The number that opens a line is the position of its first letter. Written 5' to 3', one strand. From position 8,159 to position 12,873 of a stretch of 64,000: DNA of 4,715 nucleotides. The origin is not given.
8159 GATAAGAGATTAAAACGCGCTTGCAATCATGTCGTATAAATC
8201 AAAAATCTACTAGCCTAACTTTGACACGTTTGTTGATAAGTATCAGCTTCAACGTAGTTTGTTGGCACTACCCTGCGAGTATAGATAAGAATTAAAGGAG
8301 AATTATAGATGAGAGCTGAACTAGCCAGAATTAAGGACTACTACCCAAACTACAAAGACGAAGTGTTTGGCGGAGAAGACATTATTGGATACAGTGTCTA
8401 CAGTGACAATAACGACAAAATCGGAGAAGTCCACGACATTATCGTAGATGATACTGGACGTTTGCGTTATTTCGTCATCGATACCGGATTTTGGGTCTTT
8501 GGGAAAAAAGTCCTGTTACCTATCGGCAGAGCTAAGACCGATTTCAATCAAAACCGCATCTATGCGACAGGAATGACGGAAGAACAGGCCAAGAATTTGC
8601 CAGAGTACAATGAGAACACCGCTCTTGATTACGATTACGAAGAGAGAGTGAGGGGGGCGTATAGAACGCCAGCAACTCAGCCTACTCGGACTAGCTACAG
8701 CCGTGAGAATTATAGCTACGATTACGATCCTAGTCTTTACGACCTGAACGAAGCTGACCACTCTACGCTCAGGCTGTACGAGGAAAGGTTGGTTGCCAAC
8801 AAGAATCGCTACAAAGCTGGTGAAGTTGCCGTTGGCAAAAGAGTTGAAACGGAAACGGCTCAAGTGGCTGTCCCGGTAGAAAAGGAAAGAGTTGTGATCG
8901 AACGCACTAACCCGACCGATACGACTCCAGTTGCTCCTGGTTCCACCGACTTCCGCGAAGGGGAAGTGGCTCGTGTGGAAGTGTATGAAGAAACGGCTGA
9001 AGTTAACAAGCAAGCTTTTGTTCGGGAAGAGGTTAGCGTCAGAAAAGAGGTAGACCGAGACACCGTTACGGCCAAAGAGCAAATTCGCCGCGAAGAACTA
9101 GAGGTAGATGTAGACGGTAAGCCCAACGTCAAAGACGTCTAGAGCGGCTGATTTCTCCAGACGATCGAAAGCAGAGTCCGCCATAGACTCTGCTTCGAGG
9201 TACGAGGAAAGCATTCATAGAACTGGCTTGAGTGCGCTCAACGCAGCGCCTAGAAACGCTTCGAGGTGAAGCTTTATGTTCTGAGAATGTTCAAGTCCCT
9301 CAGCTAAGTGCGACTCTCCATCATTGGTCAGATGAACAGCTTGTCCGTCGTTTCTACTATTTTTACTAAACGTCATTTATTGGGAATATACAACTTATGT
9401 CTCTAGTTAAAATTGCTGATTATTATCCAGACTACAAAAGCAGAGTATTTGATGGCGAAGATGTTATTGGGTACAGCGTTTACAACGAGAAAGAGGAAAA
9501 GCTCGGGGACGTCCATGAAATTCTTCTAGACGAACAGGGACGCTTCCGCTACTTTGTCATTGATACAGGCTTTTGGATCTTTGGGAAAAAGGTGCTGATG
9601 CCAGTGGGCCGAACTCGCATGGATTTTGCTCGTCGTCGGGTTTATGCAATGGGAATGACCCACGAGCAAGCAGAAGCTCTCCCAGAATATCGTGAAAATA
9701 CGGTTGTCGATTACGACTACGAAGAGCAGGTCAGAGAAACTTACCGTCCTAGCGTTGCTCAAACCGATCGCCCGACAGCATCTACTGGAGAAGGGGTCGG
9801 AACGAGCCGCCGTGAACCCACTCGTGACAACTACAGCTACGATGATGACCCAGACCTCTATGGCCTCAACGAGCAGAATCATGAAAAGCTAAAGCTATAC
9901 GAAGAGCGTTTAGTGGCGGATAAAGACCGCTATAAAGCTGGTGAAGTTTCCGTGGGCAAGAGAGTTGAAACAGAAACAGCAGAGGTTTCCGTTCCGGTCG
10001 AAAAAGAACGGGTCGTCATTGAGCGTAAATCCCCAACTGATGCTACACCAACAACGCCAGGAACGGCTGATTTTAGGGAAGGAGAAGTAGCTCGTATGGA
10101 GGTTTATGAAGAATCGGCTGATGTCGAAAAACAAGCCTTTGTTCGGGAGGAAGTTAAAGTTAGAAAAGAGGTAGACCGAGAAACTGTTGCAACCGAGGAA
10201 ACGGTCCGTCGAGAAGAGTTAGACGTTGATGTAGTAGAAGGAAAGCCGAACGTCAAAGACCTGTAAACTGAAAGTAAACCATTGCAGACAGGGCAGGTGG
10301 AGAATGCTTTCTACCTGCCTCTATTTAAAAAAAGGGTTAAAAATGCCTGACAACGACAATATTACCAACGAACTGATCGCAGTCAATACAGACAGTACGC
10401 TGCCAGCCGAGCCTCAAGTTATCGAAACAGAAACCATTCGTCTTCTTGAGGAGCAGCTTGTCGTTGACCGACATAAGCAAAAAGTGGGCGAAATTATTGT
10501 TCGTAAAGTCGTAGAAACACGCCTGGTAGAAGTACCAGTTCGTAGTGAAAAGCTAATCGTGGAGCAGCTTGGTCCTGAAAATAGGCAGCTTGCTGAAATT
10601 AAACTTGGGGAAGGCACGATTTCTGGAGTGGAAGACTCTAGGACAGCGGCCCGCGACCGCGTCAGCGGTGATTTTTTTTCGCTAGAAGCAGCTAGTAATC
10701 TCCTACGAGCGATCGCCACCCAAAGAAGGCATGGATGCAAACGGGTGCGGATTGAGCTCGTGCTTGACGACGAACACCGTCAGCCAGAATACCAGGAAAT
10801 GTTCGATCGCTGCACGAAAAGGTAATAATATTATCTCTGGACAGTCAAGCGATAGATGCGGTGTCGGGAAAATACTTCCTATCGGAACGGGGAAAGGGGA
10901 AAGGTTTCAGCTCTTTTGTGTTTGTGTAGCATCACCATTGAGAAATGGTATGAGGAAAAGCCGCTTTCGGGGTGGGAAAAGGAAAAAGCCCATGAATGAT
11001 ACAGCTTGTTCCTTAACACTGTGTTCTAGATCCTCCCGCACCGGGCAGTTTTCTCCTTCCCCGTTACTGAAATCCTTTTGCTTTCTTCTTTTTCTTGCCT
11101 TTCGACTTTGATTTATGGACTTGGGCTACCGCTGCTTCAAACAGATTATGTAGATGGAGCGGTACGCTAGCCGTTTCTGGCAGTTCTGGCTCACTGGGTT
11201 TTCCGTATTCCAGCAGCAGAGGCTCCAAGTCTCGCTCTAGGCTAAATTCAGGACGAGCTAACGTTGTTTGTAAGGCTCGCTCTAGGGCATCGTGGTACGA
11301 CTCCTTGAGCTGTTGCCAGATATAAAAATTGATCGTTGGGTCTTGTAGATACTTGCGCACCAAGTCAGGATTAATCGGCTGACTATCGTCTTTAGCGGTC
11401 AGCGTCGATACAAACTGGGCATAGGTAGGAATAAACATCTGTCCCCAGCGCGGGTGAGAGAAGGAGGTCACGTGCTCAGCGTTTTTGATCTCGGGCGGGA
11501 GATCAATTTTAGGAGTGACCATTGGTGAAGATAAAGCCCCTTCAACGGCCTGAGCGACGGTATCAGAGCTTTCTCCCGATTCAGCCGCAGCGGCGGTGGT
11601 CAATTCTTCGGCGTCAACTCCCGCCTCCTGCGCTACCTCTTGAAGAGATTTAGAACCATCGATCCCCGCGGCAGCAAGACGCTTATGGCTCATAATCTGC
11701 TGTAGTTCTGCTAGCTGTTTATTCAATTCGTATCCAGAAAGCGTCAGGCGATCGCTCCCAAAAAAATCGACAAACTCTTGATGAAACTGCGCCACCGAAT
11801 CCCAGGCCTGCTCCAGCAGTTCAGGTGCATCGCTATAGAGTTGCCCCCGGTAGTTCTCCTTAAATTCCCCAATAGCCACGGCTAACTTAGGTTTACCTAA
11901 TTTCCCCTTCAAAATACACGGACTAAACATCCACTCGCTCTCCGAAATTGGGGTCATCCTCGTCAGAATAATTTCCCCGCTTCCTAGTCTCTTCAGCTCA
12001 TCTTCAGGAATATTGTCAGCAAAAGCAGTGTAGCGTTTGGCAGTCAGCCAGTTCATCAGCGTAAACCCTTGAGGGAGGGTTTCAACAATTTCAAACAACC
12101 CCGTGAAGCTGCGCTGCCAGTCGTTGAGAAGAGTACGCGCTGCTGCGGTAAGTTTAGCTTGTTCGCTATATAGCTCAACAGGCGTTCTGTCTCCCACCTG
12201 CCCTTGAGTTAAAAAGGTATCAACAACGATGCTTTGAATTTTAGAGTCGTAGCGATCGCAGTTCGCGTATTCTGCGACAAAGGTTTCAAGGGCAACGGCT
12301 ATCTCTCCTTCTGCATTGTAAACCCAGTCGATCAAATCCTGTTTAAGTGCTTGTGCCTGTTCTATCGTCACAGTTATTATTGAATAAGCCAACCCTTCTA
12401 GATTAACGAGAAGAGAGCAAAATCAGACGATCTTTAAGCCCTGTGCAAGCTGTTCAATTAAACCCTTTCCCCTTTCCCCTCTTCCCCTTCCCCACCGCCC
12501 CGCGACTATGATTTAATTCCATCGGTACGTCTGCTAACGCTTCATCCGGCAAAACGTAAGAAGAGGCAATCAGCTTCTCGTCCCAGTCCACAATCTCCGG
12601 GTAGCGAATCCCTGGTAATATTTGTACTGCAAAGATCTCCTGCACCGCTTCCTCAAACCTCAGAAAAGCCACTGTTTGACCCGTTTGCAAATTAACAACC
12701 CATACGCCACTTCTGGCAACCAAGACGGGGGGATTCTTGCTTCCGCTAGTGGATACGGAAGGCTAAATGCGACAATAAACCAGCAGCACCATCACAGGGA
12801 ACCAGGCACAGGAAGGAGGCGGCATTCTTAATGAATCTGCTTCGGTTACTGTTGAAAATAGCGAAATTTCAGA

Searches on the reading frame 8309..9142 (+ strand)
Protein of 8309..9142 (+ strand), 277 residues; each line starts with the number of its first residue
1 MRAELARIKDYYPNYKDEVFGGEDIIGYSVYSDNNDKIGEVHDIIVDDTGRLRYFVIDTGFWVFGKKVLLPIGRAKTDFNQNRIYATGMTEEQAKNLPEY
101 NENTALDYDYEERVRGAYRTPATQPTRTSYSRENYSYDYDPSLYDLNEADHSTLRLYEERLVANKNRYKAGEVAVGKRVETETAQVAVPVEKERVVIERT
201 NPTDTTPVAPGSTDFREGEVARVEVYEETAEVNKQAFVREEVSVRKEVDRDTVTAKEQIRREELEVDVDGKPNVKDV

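Call 61: search_protein_families(library=pfam, proteins=[window:8309-9142:+], max_evalue=0.00001)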
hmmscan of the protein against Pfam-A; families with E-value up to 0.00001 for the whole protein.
window:8309-9142:+ (277 aa): 2 families
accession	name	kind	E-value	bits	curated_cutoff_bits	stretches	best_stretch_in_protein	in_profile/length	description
PF09557.15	DUF2382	-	8.7e-35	119.8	23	1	154-266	1-111/111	Domain of unknown function (DUF2382)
PF05239.21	PRC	-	1.9e-16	60.3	21.2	1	18-92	2-77/78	PRC-barrel domain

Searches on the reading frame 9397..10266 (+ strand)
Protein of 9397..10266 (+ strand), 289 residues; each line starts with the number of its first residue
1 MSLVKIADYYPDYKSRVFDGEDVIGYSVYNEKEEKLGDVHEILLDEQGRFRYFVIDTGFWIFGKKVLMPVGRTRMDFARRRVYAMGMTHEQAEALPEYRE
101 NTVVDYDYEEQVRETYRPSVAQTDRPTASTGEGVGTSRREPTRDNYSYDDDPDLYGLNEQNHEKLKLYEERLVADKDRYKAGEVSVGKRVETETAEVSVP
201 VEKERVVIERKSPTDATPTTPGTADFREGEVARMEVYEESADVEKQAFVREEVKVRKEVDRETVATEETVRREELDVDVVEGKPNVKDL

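Call 61: search_protein_families(library=pfam, proteins=[window:9397-10266:+], max_evalue=0.00001)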
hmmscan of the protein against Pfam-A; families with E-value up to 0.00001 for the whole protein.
window:9397-10266:+ (289 aa): 2 families
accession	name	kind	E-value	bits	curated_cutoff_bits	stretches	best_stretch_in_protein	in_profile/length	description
PF09557.15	DUF2382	-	6e-34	117.1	23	1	165-277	1-111/111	Domain of unknown function (DUF2382)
PF05239.21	PRC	-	3.9e-13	49.6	21.2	1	17-85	3-72/78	PRC-barrel domain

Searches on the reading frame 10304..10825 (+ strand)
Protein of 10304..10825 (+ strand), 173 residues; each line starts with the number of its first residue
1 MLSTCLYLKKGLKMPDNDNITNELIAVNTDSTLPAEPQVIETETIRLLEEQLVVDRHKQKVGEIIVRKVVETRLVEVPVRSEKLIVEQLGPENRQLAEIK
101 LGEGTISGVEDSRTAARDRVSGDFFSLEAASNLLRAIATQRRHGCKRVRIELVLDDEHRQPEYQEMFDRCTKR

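Call 61: search_protein_families(library=pfam, proteins=[window:10304-10825:+], max_evalue=0.00001)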
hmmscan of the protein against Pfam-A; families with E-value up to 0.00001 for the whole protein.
window:10304-10825:+ (173 aa): 1 family
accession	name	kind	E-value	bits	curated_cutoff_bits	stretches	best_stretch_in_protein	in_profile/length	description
PF09557.15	DUF2382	-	5.4e-07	30.3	23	1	45-90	1-47/111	Domain of unknown function (DUF2382)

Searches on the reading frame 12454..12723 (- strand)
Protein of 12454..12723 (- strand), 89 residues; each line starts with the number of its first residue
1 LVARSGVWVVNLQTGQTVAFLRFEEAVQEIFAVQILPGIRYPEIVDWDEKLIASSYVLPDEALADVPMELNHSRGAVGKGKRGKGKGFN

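Call 92: search_protein_families(library=ncbifam, proteins=[window:12454-12723:-], max_evalue=0.001)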
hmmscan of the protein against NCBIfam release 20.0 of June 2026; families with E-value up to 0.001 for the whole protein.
window:12454-12723:- (89 aa): 1 family
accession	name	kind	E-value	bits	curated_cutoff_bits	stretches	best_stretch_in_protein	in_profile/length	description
TIGR03032.1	TIGR03032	hypoth_equivalog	1.6e-11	43.8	251.5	1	4-54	281-331/335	TIGR03032 family protein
